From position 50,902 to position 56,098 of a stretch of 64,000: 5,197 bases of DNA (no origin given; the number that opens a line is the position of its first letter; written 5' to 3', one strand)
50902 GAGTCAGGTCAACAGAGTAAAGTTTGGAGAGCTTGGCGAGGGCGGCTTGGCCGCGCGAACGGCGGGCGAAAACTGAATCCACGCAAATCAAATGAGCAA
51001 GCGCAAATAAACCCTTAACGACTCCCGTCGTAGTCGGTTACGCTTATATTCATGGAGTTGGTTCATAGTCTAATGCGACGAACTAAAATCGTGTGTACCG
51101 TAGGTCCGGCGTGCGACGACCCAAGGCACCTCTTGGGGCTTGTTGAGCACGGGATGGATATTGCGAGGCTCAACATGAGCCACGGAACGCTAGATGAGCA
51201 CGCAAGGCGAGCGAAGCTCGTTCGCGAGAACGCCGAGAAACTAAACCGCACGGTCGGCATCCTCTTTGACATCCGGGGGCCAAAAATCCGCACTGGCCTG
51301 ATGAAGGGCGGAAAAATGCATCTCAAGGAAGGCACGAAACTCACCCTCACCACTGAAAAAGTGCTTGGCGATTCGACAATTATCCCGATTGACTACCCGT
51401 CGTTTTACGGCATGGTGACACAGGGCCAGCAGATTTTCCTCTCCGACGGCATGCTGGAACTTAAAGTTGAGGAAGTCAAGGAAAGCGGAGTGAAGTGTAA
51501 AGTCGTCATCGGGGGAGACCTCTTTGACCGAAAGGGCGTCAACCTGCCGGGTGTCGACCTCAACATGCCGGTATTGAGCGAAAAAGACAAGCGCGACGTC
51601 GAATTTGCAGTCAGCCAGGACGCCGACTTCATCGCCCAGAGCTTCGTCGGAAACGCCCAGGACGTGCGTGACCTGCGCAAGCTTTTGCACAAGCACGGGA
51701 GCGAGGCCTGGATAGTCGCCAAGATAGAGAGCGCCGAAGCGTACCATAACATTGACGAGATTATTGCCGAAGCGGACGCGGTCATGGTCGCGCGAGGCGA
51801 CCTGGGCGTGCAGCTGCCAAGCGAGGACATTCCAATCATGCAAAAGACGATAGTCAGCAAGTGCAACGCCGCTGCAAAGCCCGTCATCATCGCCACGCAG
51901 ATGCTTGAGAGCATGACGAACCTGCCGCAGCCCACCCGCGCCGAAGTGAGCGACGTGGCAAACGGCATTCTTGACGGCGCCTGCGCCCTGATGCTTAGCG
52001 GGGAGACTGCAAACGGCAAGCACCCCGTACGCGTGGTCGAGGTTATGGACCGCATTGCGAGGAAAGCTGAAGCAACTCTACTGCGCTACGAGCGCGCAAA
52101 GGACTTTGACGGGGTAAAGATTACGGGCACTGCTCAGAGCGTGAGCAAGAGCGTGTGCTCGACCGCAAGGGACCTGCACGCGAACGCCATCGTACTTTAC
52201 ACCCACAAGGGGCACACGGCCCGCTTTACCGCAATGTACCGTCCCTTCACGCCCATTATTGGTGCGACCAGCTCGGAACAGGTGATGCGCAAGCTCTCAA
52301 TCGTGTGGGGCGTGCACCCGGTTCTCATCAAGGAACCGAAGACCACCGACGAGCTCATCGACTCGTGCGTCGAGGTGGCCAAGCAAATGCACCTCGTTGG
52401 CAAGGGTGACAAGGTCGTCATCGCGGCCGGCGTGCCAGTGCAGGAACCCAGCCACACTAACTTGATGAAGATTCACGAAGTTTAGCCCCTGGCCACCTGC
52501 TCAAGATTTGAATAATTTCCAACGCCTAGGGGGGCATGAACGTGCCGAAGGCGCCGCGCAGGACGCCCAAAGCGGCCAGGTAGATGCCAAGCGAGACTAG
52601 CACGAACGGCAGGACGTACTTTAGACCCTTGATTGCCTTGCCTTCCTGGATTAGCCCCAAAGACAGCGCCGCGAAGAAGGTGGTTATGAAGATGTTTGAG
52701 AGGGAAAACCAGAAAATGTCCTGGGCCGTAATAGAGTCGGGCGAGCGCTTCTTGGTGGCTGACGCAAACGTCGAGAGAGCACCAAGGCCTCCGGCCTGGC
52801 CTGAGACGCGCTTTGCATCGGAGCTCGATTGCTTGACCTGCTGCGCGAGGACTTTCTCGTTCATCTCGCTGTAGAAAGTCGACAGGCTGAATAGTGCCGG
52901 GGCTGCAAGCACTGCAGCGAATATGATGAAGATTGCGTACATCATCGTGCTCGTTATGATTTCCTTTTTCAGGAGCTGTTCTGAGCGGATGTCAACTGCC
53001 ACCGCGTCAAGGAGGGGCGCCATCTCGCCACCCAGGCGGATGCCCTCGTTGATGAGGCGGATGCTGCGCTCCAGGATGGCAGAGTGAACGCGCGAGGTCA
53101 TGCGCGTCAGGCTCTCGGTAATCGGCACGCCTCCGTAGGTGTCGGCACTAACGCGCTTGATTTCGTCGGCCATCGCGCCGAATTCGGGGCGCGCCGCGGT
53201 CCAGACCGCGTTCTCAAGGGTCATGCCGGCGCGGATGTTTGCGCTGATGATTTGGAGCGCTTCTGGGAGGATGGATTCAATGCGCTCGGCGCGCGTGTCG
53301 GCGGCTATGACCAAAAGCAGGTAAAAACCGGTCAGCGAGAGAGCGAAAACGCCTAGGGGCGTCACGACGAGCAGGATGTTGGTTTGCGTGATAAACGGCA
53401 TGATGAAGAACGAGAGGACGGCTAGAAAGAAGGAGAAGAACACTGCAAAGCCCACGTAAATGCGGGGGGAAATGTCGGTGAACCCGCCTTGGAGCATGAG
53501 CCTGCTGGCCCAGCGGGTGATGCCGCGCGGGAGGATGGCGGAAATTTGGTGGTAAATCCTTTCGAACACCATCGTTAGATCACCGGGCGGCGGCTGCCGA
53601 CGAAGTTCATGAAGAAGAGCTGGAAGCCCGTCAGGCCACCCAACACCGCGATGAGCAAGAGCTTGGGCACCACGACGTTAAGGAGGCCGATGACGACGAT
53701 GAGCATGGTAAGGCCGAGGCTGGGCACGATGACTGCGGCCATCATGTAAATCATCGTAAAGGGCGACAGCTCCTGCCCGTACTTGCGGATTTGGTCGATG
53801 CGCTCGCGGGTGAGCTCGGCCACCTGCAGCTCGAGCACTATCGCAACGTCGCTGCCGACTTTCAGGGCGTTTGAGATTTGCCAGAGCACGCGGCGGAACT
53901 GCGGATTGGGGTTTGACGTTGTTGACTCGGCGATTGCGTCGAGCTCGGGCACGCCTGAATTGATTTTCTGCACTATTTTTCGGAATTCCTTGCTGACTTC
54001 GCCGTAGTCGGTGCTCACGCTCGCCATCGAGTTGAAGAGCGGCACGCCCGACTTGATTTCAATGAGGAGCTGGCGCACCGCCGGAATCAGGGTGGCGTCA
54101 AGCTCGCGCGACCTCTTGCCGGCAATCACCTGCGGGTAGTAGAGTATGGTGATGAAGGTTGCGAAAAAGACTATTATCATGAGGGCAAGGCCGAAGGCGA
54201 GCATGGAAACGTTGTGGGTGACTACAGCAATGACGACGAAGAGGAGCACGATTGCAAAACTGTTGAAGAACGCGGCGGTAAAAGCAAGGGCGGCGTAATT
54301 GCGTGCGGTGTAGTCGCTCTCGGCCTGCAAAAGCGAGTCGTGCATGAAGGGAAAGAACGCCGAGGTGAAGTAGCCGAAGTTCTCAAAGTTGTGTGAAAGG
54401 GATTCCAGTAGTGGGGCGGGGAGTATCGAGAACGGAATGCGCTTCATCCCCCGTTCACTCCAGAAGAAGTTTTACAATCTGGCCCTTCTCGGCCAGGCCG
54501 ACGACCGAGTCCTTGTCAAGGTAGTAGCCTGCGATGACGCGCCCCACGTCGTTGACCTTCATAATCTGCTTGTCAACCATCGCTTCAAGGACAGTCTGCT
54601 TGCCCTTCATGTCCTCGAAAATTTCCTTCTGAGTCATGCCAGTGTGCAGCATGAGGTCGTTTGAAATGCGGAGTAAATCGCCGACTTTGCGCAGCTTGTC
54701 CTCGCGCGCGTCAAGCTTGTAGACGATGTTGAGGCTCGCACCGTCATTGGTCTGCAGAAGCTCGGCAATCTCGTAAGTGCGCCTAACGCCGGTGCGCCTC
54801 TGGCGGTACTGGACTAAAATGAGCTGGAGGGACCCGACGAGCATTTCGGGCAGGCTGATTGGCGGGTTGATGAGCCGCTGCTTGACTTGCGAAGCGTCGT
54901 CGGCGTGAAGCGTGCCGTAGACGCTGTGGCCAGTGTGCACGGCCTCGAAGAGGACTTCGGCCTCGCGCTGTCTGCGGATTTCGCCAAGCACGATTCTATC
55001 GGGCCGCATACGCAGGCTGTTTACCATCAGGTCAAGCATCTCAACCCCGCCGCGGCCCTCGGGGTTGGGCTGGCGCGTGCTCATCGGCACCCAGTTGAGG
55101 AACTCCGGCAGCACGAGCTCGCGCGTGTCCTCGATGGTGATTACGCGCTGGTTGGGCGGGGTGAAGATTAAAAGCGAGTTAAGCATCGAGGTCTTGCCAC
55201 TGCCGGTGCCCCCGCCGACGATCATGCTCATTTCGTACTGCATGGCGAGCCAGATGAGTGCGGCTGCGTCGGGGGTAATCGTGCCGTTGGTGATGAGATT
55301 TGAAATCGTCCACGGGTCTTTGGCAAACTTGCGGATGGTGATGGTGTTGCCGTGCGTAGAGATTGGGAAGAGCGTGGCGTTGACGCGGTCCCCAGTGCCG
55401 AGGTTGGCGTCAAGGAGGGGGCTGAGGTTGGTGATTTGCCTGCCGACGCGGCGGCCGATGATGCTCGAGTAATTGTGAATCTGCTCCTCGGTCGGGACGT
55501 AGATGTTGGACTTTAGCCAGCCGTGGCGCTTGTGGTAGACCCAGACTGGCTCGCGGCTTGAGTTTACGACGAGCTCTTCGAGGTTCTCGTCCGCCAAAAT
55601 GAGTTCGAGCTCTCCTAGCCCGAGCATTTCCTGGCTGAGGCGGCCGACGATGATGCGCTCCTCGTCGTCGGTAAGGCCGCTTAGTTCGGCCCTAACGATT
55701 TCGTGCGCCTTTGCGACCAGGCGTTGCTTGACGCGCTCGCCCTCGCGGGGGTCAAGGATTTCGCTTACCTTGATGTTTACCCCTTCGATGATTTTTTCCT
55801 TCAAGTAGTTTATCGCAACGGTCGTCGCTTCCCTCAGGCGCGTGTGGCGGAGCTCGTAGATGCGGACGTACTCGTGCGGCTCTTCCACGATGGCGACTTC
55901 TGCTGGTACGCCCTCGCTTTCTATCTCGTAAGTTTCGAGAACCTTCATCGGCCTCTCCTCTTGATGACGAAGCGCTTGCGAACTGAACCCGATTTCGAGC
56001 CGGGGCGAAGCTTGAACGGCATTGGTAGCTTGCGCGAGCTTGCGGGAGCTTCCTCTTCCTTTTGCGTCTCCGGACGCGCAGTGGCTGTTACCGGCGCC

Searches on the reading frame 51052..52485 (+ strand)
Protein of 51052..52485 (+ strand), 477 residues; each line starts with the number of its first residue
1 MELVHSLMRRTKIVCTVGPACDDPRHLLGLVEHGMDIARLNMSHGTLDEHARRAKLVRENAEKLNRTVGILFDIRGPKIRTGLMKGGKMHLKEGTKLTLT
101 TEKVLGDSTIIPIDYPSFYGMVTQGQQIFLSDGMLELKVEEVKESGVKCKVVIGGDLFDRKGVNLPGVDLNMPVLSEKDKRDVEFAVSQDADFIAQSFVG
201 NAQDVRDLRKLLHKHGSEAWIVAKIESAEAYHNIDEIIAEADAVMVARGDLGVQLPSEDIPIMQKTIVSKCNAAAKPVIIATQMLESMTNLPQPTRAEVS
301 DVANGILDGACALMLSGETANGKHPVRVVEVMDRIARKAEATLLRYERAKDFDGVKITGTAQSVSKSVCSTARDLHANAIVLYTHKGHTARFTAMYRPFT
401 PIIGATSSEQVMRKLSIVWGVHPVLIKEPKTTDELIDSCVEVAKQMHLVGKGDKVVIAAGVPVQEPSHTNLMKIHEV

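Call 6: search_protein_families(library=pfam, proteins=[window:51052-52485:+], max_evalue=0.01)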
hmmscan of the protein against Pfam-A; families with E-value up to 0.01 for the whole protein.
window:51052-52485:+ (477 aa): 3 families
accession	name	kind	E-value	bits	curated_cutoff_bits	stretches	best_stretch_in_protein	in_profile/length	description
PF00224.27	PK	-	3.2e-118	395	30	1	8-329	1-328/328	Pyruvate kinase, barrel domain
PF02887.21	PK_C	-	2.3e-36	124.8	28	1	363-475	2-114/114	Pyruvate kinase, alpha/beta domain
PF03328.21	HpcH_HpaI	-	0.00024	20.9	25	1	180-300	75-206/221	HpcH/HpaI aldolase/citrate lyase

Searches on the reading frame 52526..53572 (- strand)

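Call 6: search_protein_families(library=pfam, proteins=[window:52526-53572:-], max_evalue=0.01)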
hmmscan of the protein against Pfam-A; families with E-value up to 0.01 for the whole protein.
window:52526-53572:- (348 aa): 1 family
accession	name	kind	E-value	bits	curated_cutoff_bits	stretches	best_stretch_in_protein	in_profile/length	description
PF00482.28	T2SSF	-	1.7e-13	51.1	25.2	1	106-229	2-122/125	Type II secretion system (T2SS), protein F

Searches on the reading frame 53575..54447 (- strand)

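Call 6: search_protein_families(library=pfam, proteins=[window:53575-54447:-], max_evalue=0.01)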
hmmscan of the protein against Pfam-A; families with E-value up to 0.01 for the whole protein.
window:53575-54447:- (290 aa): 1 family
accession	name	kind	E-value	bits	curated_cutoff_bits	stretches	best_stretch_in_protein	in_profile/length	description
PF00482.28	T2SSF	-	2.1e-15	57.2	25.2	1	124-246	2-122/125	Type II secretion system (T2SS), protein F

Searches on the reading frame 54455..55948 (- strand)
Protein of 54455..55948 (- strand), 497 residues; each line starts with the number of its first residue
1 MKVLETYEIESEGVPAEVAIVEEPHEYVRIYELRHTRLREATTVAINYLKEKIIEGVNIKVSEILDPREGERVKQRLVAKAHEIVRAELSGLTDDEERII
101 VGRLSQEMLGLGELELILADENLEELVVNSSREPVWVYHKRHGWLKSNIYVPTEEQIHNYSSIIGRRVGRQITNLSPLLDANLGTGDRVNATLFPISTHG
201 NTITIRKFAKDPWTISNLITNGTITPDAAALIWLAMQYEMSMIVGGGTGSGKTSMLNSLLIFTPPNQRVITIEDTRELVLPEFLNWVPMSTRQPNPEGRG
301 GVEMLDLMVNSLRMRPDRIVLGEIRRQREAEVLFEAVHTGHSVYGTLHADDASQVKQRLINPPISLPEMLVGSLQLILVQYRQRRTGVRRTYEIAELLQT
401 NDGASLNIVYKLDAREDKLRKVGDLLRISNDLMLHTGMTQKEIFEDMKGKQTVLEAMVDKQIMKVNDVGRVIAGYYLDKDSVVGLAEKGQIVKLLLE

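Call 6: search_protein_families(library=pfam, proteins=[window:54455-55948:-], max_evalue=0.01)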
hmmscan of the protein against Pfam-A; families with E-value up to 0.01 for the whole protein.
window:54455-55948:- (497 aa): 1 family
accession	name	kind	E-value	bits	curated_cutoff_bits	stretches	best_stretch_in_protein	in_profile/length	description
PF00437.27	T2SSE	-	2.3e-34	119.1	24.9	1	194-380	99-275/370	Type II/IV secretion system protein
